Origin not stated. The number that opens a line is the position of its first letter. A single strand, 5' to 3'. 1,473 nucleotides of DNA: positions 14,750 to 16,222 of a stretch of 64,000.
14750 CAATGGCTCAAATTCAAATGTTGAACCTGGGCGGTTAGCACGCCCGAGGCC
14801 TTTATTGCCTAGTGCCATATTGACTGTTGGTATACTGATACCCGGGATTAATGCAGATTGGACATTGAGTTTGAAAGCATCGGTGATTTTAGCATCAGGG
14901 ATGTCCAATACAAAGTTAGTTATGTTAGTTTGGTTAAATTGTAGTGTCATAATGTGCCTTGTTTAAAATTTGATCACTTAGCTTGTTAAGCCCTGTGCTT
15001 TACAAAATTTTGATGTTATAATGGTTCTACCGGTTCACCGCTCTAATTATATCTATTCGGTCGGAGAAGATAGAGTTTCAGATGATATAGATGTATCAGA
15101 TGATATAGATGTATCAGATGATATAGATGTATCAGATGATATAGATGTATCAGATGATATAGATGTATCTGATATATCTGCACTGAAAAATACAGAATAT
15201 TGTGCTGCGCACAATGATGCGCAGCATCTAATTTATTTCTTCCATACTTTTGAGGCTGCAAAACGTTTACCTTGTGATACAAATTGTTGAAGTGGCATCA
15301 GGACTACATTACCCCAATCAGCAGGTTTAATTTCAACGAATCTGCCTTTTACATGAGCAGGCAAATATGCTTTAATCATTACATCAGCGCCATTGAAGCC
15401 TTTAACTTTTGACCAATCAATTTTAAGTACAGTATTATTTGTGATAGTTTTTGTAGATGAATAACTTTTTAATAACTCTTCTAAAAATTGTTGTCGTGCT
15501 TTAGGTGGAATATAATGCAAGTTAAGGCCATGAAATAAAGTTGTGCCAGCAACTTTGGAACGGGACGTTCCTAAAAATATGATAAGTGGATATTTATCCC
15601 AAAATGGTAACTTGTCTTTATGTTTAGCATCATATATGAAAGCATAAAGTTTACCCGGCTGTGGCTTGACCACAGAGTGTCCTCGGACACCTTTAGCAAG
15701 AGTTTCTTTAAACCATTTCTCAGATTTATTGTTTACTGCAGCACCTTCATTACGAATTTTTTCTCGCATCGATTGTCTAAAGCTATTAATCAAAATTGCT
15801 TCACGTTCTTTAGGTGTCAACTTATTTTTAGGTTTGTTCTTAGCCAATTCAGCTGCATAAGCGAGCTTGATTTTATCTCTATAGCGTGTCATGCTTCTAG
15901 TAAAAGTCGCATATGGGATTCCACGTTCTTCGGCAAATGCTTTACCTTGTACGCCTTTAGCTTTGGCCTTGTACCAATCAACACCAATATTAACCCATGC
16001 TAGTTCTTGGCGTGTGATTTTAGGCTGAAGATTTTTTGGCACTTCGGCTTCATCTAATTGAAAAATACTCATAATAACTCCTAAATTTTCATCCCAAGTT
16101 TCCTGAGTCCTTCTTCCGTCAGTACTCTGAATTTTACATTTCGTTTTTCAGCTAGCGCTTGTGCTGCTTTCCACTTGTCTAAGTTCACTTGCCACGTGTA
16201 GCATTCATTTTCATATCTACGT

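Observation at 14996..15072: ~77-bp promoter-like cassette duplicated in inverted orientation 38 kb apart (second copy 53348..53424)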

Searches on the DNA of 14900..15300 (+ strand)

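Call 6: search_dna_similar(query=window:14900-15300:+, collection=phages, mode=distant, max_rows=40)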
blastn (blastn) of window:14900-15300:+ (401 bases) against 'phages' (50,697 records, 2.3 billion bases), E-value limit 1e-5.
Records with a match: 74; places in all: 282; records where one place covers at least 80% of the query: 47.
Best place of each record, by identity: 95-99% 6; 90-95% 3; 80-90% 59; 60-80% 6.
By first word of the organism name: Acinetobacter 58; Escherichia 13; Tegunavirus 1; phage 1; Enterobacteria 1.
By host as written in the record: Acinetobacter baumannii 17; - 11; Acinetobacter baumannii AB5075 3; Acinetobacter baumannii (Acibaumc1) 3; Escherichia coli 3; Acinetobacter pittii 2; Acinetobacter baumannii LUH 3712 2; Acinetobacter baumannii strain MAR15-4162 2; and 23 more.
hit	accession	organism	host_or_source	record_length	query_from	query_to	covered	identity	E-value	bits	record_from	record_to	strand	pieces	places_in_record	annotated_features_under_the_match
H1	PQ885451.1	Acinetobacter phage phi1_092060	Acinetobacter baumannii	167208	1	399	100%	94.5%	3e-179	633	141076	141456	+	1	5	hypothetical protein | DNA end protector | tail tube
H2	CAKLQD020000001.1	Acinetobacter phage MD-2021a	not known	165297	1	399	100%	91.0%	4e-165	586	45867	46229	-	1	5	Uncharacterised protein | T4-like virus tail tube protein gp19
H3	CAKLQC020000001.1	Acinetobacter phage MD-2021a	not known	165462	1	399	100%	91.0%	4e-165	586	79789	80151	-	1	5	Uncharacterised protein | T4-like virus tail tube protein gp19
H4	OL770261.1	Acinetobacter phage AB-Navy97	Acinetobacter baumannii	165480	1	399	91%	98.9%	9e-98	634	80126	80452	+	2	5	hypothetical protein | DNA end protector | tail completion and sheath stabilizer | ribosome_binding_site (x2)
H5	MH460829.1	Acinetobacter phage vB_ApiM_fHyAci03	Acinetobacter pittii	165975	1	399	91%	98.1%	9e-98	617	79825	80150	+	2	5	DNA end protector protein | tail completion and sheath stabilizer protein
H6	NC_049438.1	Acinetobacter phage vB_ApiM_fHyAci03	Acinetobacter pittii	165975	1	399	91%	98.1%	9e-98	617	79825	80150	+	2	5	DNA end protector | tail completion and sheath stabilizer protein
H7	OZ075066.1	Acinetobacter phage vB_AbaM_AB-Navy-v2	-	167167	1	399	100%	87.4%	1e-89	629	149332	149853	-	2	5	hypothetical protein | DNA end protector | tail tube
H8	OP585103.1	Acinetobacter phage vB_AbaM_DP45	Acinetobacter baumannii AB5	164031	1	401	100%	86.5%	2e-145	520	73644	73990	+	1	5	DNA end protector protein | tail completion and sheath stabilizer protein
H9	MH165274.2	Acinetobacter phage AM101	Acinetobacter baumannii LUH 3712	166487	1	401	100%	86.3%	7e-144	516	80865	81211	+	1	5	DNA end protector protein | tail completion protein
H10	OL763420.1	Acinetobacter phage PhaR5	Acinetobacter baumannii R5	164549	1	401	100%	86.3%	7e-144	516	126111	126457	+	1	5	putative DNA end protector protein | putative tail completion and sheath stabilizer protein | ribosome_binding_site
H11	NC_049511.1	Acinetobacter phage AM101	Acinetobacter baumannii LUH 3712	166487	1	401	100%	86.3%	7e-144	516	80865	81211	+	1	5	DNA end protector | tail completion protein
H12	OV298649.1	Acinetobacter phage MD-2021a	not known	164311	1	401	100%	86.3%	7e-144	516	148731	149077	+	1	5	Uncharacterised protein | T4-like virus tail tube protein gp19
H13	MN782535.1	Acinetobacter phage vB_AbaM_Lazarus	Acinetobacter baumannii strain ...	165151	1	399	100%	86.2%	8e-143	512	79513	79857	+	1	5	DNA end protector protein | tail completion protein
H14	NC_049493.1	Acinetobacter phage vB_AbaM_Lazarus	Acinetobacter baumannii strain ...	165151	1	399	100%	86.2%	8e-143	512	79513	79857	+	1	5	DNA end protector | tail completion protein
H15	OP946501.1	Acinetobacter phage vB_AbaM_DLP1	Acinetobacter baumannii AB5075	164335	1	399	100%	86.2%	8e-143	512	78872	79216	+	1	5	DNA end protector | deoxynucleotide monophosphate kinase protein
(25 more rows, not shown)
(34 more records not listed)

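Call 9: search_dna_similar(query=window:14985-15080:+, collection=phages, mode=distant, max_rows=60, max_evalue=0.001)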
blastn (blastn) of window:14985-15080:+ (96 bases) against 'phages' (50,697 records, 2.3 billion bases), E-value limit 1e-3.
Records with a match: 51; places in all: 260; records where one place covers at least 80% of the query: 51.
Best place of each record, by identity: >=99% 29; 95-99% 9; 90-95% 11; 80-90% 2.
By first word of the organism name: Acinetobacter 50; Tegunavirus 1.
By host as written in the record: Acinetobacter baumannii 16; - 7; Acinetobacter baumannii AB5075 3; Acinetobacter pittii 2; Acinetobacter baumannii LUH 3712 2; Acinetobacter baumannii MAR-610 2; Acinetobacter baumannii strain LUH3713 2; Acinetobacter baumannii strain KZ1100 2; and 12 more.
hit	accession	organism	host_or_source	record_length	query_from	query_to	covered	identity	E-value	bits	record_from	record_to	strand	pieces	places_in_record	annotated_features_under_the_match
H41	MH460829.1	Acinetobacter phage vB_ApiM_fHyAci03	Acinetobacter pittii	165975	1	96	100%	100.0%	5e-42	174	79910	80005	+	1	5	none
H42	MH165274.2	Acinetobacter phage AM101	Acinetobacter baumannii LUH 3712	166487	1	96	100%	100.0%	5e-42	174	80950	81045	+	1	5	none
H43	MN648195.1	Acinetobacter phage vB_AbaM_Konradin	Acinetobacter baumannii MAR-610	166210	1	96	100%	100.0%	5e-42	174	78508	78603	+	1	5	none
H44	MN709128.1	Acinetobacter phage vB_AbaM_Berthold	Acinetobacter baumannii strain LUH3713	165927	1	96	100%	100.0%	5e-42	174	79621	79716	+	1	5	none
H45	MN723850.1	Acinetobacter phage vB_AbaM_Apostate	Acinetobacter baumannii strain KZ1100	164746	1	96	100%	100.0%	5e-42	174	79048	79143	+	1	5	none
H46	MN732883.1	Acinetobacter phage vB_AbaM_Kimel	Acinetobacter baumannii strain RES-3023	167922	1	96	100%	100.0%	5e-42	174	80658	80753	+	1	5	none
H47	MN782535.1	Acinetobacter phage vB_AbaM_Lazarus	Acinetobacter baumannii strain ...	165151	1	96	100%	100.0%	5e-42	174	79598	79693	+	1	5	none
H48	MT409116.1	Acinetobacter phage Octan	Acinetobacter baumannii strain RES-241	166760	1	96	100%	100.0%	5e-42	174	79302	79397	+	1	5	none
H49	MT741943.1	Acinetobacter phage Meroveus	Acinetobacter baumannii strain RES-241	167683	1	96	100%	100.0%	5e-42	174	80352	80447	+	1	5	none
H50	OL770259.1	Acinetobacter phage AB-Navy4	Acinetobacter baumannii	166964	1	96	100%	100.0%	5e-42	174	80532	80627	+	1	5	none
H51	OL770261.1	Acinetobacter phage AB-Navy97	Acinetobacter baumannii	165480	1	96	100%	100.0%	5e-42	174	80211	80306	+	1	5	hypothetical protein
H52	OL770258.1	Acinetobacter phage AB-Navy1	Acinetobacter baumannii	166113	1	96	100%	100.0%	5e-42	174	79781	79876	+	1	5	none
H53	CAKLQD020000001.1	Acinetobacter phage MD-2021a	not known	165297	1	96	100%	100.0%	5e-42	174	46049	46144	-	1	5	none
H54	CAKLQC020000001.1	Acinetobacter phage MD-2021a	not known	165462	1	96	100%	100.0%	5e-42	174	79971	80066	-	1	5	none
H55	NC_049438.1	Acinetobacter phage vB_ApiM_fHyAci03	Acinetobacter pittii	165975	1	96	100%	100.0%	5e-42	174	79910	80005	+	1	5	none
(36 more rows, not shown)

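Call 72: search_rna_families(source=window, start=14900, end=15300, threshold=evalue, max_evalue=10)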
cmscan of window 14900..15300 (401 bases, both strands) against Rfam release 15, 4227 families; matches with E-value up to 10: 10.
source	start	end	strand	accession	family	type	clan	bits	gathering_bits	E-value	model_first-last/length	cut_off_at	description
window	15120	15147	-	RF01353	CRISPR-DR44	Gene; CRISPR;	-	20.3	35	1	1-28/28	no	CRISPR RNA direct repeat element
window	15084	15111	-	RF01353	CRISPR-DR44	Gene; CRISPR;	-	20.3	35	1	1-28/28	no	CRISPR RNA direct repeat element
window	15095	15159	+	RF00085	SNORD28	Gene; snRNA; snoRNA; CD-box;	-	17.5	50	3.8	1-75/75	no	Small nucleolar RNA SNORD28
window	15121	15179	+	RF00591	SNORD77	Gene; snRNA; snoRNA; CD-box;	CL00070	16.9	35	3.3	1-68/68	no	Small nucleolar RNA SNORD77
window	15078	15188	+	RF04276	MIR4371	Gene; miRNA;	CL00144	16.2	110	0.77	1-158/158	no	MIR4371 microRNA precursor family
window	15127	15191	+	RF03652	mir-2329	Gene; miRNA;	-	15.9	90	2.9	1-66/66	no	mir-2329 microRNA precursor family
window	15109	15179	+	RF04154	mir-1277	Gene; miRNA;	-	15.7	81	5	1-78/78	no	mir-1277 microRNA precursor family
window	15148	15243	-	RF01201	snR40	Gene; snRNA; snoRNA; CD-box;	CL00054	15.2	50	1.6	1-93/93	no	Small nucleolar RNA snR40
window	15141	15181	+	RF03728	MIR1511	Gene; miRNA;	-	14.2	100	9.3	1-85/85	no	MIR1511 microRNA precursor family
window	15161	15264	-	RF00396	SNORA13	Gene; snRNA; snoRNA; HACA-box;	CL00028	13.9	53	9.4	1-134/134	no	Small nucleolar RNA SNORA13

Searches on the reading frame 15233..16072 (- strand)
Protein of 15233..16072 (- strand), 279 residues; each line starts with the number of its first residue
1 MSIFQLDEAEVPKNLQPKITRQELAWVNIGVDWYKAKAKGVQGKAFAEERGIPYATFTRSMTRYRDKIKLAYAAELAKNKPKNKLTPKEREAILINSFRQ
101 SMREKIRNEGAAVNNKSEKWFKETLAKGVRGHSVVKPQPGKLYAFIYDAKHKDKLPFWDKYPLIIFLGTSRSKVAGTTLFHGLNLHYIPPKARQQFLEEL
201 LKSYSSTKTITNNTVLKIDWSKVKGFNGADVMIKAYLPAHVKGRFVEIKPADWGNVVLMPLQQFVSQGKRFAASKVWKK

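Call 50: find_related_loci(query=window:15236-16072:-, collection=viral_contigs, flank=2500)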
Query window:15236-16072:- (279 aa) in viral_contigs; peptide patterns used: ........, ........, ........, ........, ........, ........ (x = any residue, [..] = any of these).
121 stretches matched a pattern; 65 encode a relative of the query (tblastn E <= 1e-3); 64 distinct loci.
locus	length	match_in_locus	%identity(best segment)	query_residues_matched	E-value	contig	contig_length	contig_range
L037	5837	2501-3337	99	1-279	0e+0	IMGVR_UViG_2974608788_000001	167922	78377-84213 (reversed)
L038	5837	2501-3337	92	1-279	6e-170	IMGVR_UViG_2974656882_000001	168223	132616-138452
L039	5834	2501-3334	80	1-278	3e-145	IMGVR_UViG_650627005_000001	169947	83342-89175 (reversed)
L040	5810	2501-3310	66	1-277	2e-123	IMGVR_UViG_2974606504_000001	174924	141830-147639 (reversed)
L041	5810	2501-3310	66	1-277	2e-123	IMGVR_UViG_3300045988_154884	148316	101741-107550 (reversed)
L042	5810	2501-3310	65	1-277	6e-123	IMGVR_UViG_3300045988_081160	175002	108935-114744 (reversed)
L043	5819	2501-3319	66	1-278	1e-121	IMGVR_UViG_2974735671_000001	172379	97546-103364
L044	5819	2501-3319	66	1-278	7e-121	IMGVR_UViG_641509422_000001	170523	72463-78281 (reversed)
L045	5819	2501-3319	65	1-278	7e-121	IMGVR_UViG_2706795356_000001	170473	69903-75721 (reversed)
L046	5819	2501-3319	65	1-278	8e-120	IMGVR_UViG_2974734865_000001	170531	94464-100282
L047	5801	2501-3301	66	1-277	6e-120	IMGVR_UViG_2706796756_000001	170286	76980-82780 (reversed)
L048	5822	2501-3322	65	1-279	7e-120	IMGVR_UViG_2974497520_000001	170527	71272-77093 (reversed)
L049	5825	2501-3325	64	1-278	3e-119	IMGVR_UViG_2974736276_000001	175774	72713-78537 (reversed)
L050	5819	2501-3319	65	1-278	5e-119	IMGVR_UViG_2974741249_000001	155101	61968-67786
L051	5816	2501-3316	63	1-277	1e-118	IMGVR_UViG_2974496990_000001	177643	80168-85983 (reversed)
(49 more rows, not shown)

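Call 53: search_protein_families(library=pfam, proteins=[window:15233-16072:-], max_evalue=0.01)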
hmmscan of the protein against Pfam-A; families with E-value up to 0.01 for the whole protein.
window:15233-16072:- (279 aa): 0 families
